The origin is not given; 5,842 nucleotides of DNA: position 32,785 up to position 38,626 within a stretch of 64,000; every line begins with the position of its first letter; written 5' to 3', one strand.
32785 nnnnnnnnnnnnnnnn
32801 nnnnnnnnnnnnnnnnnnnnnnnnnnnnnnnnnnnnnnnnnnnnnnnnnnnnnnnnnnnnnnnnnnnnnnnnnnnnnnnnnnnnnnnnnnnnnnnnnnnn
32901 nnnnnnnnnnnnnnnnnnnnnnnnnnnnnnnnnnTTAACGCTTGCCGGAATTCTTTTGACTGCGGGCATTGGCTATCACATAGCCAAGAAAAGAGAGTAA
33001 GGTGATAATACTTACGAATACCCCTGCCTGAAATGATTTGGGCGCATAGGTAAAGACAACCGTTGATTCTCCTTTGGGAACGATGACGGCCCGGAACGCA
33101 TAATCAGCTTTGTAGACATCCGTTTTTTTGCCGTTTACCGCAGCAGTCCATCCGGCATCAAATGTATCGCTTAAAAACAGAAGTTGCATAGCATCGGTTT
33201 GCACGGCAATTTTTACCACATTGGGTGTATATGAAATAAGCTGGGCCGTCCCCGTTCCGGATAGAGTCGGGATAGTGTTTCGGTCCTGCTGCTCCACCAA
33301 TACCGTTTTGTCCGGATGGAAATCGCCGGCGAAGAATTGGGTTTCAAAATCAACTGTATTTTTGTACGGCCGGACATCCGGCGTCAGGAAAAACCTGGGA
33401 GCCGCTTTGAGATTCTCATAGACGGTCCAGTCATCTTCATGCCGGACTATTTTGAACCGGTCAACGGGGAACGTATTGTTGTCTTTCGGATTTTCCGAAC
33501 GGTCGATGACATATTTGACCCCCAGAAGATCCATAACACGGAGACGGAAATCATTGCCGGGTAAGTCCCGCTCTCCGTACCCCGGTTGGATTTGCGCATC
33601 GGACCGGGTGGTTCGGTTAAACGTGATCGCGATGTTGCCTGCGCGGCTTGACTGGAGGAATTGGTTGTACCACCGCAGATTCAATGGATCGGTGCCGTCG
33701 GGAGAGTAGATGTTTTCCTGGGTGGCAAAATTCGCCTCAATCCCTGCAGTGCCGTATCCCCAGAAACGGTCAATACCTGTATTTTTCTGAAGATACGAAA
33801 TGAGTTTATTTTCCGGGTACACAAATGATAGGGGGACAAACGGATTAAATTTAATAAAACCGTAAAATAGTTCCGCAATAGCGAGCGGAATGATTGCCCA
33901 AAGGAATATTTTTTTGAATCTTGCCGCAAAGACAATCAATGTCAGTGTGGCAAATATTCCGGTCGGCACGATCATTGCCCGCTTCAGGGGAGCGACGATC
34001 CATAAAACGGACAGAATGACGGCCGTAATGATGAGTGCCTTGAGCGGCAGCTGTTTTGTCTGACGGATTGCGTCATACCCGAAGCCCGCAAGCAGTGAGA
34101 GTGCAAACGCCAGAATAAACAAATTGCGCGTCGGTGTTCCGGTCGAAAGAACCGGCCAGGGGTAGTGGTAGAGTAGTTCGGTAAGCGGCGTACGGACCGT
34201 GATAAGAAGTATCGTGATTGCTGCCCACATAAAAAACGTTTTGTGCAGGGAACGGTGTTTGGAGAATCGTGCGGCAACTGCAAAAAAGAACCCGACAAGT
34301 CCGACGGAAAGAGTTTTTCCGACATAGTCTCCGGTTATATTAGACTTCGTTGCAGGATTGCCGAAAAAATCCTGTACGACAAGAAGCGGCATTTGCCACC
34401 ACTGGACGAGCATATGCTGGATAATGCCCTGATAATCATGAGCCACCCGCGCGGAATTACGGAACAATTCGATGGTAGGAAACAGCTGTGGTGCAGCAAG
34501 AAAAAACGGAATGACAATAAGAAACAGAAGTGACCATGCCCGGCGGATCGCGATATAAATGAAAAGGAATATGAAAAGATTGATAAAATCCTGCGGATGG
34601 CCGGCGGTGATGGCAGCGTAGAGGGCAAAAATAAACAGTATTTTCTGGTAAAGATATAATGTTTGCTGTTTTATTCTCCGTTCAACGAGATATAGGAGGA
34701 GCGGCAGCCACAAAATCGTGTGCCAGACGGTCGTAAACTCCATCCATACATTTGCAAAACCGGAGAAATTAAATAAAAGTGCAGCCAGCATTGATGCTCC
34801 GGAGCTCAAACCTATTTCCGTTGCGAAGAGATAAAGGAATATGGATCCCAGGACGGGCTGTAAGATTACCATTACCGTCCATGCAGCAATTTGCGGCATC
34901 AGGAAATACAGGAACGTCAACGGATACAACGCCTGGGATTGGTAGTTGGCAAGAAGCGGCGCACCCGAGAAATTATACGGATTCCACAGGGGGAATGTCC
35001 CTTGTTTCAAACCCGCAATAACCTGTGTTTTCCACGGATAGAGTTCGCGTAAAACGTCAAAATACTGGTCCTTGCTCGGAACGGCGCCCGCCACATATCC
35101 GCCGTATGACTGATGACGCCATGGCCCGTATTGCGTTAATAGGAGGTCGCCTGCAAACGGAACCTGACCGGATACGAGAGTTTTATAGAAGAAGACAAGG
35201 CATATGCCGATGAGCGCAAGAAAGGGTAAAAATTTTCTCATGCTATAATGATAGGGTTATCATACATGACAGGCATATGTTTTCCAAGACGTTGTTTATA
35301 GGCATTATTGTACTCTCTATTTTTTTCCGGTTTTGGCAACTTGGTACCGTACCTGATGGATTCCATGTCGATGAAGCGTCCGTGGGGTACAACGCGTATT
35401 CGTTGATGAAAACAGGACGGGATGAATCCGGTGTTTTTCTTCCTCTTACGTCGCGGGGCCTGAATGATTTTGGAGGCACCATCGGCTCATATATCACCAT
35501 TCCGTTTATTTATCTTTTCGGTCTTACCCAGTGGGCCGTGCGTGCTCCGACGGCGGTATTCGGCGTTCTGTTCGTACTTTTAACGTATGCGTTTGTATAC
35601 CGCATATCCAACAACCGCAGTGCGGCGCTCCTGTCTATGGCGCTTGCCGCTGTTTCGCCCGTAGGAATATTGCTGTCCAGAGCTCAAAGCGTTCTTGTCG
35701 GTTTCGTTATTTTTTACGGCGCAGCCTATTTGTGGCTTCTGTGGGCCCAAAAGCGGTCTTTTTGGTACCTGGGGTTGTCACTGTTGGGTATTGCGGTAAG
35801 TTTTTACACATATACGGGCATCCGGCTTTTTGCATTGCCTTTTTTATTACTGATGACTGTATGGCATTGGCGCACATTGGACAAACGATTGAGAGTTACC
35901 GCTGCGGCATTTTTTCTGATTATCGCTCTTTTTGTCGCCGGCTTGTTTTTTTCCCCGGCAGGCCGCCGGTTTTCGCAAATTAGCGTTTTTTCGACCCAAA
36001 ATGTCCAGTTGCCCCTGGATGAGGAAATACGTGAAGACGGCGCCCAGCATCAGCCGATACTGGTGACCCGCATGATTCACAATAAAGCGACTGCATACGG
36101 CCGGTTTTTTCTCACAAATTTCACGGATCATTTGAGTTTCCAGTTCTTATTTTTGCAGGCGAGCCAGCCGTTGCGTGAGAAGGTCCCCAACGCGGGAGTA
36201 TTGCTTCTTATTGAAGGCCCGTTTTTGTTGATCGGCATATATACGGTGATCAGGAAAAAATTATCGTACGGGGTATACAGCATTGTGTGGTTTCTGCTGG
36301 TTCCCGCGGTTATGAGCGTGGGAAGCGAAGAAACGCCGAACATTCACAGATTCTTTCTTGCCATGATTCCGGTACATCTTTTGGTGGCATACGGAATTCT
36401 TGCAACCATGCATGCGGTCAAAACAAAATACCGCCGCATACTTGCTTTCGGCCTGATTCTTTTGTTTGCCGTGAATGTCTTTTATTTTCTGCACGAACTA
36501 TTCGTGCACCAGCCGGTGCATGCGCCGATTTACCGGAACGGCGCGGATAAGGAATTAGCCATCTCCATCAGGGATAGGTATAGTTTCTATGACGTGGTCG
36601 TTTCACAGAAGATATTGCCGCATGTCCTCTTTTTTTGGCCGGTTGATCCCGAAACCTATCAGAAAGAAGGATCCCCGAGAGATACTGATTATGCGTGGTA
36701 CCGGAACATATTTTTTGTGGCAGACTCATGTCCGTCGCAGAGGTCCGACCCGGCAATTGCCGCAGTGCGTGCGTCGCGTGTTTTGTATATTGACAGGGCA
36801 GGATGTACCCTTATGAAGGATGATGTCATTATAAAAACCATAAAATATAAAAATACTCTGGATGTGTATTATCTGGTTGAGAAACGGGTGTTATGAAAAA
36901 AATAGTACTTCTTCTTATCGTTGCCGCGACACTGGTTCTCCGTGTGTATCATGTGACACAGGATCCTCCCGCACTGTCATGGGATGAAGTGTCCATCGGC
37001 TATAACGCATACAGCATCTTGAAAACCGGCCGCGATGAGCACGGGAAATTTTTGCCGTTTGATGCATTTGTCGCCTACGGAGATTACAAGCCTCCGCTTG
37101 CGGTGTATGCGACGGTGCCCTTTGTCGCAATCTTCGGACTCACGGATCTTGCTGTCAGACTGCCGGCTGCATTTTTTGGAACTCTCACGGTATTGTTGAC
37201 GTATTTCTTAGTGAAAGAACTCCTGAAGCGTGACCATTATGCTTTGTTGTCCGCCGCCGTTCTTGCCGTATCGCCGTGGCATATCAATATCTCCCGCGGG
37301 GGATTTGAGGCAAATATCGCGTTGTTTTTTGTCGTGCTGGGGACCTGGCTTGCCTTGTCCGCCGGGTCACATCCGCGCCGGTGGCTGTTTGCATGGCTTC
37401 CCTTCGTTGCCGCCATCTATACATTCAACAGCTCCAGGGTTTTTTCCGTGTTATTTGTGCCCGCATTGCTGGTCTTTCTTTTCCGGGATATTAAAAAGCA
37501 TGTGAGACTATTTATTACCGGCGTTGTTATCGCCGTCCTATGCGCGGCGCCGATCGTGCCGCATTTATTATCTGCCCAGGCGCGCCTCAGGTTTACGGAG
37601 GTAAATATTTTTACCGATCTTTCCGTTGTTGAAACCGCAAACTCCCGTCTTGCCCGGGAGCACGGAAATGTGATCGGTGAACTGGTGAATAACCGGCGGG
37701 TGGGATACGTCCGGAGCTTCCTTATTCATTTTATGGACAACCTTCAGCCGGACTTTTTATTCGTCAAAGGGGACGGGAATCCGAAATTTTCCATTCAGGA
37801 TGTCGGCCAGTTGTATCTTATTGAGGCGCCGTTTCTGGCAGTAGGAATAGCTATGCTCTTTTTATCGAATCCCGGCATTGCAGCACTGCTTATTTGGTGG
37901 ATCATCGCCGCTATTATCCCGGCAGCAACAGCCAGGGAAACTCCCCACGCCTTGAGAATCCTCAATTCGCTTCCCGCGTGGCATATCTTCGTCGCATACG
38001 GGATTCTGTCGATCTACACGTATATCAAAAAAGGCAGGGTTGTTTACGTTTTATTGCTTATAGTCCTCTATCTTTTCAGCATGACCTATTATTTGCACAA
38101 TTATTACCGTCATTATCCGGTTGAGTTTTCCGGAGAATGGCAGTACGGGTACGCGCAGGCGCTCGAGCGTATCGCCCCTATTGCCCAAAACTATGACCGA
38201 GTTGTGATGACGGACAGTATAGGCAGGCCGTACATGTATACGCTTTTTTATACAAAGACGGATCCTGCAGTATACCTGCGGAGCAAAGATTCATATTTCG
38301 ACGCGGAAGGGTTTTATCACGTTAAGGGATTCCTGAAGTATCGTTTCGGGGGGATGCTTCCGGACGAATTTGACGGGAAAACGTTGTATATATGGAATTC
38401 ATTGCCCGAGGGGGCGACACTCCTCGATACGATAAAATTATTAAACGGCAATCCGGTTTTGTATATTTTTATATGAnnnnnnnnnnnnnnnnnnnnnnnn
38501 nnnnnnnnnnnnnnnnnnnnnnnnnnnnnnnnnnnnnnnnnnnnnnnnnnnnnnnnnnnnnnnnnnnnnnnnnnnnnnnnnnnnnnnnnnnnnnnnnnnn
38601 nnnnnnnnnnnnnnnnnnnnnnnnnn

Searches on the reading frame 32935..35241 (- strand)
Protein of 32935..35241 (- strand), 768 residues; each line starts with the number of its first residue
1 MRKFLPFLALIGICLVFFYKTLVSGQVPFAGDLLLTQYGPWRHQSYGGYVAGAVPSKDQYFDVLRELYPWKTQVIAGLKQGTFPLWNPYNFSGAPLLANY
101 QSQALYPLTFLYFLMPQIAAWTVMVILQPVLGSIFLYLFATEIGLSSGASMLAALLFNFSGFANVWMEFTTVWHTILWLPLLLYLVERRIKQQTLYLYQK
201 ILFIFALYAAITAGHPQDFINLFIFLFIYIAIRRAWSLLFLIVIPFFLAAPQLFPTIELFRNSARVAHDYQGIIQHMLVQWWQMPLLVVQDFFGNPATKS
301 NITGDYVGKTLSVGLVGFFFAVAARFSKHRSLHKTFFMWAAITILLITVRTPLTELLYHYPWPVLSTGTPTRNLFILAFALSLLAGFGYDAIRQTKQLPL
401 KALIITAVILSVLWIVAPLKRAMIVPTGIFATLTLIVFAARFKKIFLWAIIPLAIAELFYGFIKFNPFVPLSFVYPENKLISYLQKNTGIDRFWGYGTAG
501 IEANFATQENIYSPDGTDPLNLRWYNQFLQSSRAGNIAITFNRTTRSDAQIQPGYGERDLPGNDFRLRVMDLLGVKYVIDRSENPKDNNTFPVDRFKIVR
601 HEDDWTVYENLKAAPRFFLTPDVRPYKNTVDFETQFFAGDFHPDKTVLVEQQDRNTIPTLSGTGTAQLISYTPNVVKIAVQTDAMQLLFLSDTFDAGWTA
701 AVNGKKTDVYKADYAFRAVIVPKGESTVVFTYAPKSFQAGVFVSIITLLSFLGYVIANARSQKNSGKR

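Call 22: search_protein_families(library=pfam, proteins=[window:32935-35241:-], max_evalue=0.00001)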
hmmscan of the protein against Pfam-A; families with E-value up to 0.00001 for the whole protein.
window:32935-35241:- (768 aa): 1 family
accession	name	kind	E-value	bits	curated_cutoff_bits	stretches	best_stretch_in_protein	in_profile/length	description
PF09586.16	YfhO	-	1.3e-21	77.1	28.5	2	667-744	757-835/835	Bacterial membrane protein YfhO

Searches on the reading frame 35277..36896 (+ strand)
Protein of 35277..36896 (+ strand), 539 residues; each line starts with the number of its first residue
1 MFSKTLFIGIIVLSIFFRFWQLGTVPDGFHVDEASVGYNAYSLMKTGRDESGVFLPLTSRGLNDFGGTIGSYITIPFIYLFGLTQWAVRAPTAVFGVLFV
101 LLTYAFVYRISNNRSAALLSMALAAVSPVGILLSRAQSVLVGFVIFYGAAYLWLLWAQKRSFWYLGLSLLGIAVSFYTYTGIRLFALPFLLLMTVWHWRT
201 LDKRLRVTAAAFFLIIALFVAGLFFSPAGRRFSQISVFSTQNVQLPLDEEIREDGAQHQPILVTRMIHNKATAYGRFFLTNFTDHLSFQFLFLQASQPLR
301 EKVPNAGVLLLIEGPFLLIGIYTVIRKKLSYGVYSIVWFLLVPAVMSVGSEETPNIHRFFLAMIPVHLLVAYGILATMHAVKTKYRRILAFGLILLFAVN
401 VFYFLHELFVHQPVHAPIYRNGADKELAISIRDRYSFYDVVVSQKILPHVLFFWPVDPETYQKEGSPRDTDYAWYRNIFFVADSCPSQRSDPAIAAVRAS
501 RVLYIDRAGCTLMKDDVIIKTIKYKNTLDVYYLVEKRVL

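Call 22: search_protein_families(library=pfam, proteins=[window:35277-36896:+], max_evalue=0.00001)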
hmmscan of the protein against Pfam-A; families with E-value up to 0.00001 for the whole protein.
window:35277-36896:+ (539 aa): 2 families
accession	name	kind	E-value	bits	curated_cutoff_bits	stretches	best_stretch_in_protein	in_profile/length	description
PF13231.12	PMT_2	-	2.7e-09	37.9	26.1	1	71-218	7-155/160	Dolichyl-phosphate-mannose-protein mannosyltransferase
PF02366.24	PMT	-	3.9e-09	36.9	22.7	1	11-218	4-223/245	Dolichyl-phosphate-mannose-protein mannosyltransferase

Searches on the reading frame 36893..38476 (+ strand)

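Call 22: search_protein_families(library=pfam, proteins=[window:36893-38476:+], max_evalue=0.00001)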
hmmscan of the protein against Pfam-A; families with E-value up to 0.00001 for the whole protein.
window:36893-38476:+ (527 aa): 2 families
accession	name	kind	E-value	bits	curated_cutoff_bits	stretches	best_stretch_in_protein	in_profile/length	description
PF13231.12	PMT_2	-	1.4e-12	48.6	26.1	1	66-225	2-158/160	Dolichyl-phosphate-mannose-protein mannosyltransferase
PF02366.24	PMT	-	2.2e-09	37.7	22.7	1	12-204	6-205/245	Dolichyl-phosphate-mannose-protein mannosyltransferase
